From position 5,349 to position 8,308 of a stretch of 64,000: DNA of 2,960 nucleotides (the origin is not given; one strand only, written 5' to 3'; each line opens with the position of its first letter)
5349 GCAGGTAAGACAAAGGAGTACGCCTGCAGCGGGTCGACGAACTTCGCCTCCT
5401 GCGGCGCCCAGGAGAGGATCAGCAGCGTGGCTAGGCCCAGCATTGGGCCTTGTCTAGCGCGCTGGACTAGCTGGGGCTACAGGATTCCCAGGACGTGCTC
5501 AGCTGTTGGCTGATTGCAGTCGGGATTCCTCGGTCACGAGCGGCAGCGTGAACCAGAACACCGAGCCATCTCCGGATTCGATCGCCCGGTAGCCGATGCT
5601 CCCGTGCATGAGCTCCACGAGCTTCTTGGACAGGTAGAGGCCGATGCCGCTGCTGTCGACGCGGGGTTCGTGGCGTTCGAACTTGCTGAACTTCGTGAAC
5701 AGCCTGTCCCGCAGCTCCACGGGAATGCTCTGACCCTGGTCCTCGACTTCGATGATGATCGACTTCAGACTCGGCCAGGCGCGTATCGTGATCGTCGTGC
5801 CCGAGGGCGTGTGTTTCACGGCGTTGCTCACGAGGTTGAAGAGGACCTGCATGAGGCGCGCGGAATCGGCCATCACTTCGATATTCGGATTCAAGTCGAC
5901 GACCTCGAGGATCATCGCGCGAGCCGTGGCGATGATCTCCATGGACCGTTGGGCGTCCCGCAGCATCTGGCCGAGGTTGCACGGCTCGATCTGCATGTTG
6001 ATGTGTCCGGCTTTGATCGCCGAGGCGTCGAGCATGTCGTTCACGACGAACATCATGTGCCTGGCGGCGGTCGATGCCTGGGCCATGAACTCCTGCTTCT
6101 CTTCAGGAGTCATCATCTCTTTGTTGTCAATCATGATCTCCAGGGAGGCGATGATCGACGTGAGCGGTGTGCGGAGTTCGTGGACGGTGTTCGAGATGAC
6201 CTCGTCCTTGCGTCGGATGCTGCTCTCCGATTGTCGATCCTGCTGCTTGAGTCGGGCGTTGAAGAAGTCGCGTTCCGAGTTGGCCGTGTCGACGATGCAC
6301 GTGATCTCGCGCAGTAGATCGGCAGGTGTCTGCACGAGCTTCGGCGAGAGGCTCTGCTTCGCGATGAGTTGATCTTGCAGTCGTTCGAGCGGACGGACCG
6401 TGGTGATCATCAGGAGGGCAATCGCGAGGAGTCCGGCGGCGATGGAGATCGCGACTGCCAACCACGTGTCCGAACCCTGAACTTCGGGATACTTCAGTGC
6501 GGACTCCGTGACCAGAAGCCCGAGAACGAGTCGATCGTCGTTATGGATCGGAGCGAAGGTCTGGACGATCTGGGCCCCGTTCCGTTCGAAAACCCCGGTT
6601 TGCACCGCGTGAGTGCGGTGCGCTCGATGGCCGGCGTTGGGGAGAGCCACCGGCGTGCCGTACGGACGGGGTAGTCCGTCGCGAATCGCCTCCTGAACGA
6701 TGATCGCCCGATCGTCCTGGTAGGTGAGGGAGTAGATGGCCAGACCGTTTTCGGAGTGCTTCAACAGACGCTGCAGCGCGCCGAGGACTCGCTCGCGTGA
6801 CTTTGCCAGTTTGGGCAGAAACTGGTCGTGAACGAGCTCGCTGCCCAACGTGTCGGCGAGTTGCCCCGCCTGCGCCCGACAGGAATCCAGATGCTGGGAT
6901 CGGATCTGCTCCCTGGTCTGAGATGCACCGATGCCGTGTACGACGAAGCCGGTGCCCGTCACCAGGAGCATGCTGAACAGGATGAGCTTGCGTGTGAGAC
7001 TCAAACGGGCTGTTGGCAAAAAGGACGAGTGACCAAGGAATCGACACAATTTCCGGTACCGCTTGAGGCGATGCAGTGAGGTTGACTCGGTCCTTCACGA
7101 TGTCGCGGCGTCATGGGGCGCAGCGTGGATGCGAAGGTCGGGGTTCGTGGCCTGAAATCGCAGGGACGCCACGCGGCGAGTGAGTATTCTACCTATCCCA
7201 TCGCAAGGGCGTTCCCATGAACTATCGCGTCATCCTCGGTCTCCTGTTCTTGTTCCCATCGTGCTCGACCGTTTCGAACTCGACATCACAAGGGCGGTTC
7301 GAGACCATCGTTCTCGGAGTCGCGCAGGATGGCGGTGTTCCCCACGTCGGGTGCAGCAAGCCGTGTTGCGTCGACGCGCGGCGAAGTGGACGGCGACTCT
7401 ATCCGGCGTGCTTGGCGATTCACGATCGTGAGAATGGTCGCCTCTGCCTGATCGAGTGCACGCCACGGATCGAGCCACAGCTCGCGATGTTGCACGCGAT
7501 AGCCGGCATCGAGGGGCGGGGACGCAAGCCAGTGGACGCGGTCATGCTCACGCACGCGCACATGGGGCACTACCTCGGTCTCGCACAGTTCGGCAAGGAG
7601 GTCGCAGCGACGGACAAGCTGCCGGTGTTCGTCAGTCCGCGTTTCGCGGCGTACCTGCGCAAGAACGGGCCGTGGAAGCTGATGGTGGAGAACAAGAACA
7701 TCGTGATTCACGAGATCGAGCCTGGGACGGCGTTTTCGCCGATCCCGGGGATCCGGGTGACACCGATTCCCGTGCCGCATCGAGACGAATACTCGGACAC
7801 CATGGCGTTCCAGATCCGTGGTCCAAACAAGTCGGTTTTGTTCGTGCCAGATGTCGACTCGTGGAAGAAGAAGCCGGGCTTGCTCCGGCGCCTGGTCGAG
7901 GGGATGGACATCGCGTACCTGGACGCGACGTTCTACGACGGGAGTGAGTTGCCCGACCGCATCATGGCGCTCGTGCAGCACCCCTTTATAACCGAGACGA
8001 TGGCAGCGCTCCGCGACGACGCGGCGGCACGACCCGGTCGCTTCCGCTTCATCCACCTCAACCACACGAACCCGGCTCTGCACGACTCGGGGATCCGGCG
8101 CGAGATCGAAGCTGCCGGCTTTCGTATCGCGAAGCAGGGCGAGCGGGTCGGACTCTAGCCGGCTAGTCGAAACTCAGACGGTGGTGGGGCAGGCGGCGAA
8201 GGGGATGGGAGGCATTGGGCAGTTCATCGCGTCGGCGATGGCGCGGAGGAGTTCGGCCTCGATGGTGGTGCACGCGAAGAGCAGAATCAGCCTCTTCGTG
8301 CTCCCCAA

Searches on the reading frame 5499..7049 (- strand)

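Call 42: search_protein_families(library=pfam, proteins=[window:5499-7049:-], max_evalue=0.001)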
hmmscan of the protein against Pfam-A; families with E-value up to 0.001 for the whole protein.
window:5499-7049:- (516 aa): 3 families
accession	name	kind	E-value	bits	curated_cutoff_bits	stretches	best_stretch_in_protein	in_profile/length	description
PF02518.31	HATPase_c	-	2.1e-25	89.8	26.4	1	395-504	2-109/111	Histidine kinase-, DNA gyrase B-, and HSP90-like ATPase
PF00512.31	HisKA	-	4.9e-13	49.4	26.9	1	281-348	2-66/66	His Kinase A (phospho-acceptor) domain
PF13581.12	HATPase_c_2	-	0.00045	20.7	27.4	1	405-481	42-112/127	Histidine kinase-like ATPase domain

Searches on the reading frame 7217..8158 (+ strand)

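Call 42: search_protein_families(library=pfam, proteins=[window:7217-8158:+], max_evalue=0.001)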
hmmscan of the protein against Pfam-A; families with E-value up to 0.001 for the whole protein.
window:7217-8158:+ (313 aa): 2 families
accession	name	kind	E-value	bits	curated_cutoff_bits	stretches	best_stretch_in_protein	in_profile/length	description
PF12706.13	Lactamase_B_2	-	4.5e-24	85.6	27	1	78-269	4-191/200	Beta-lactamase superfamily domain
PF00753.33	Lactamase_B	-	3e-06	27.7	22.7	1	78-131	19-69/196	Metallo-beta-lactamase superfamily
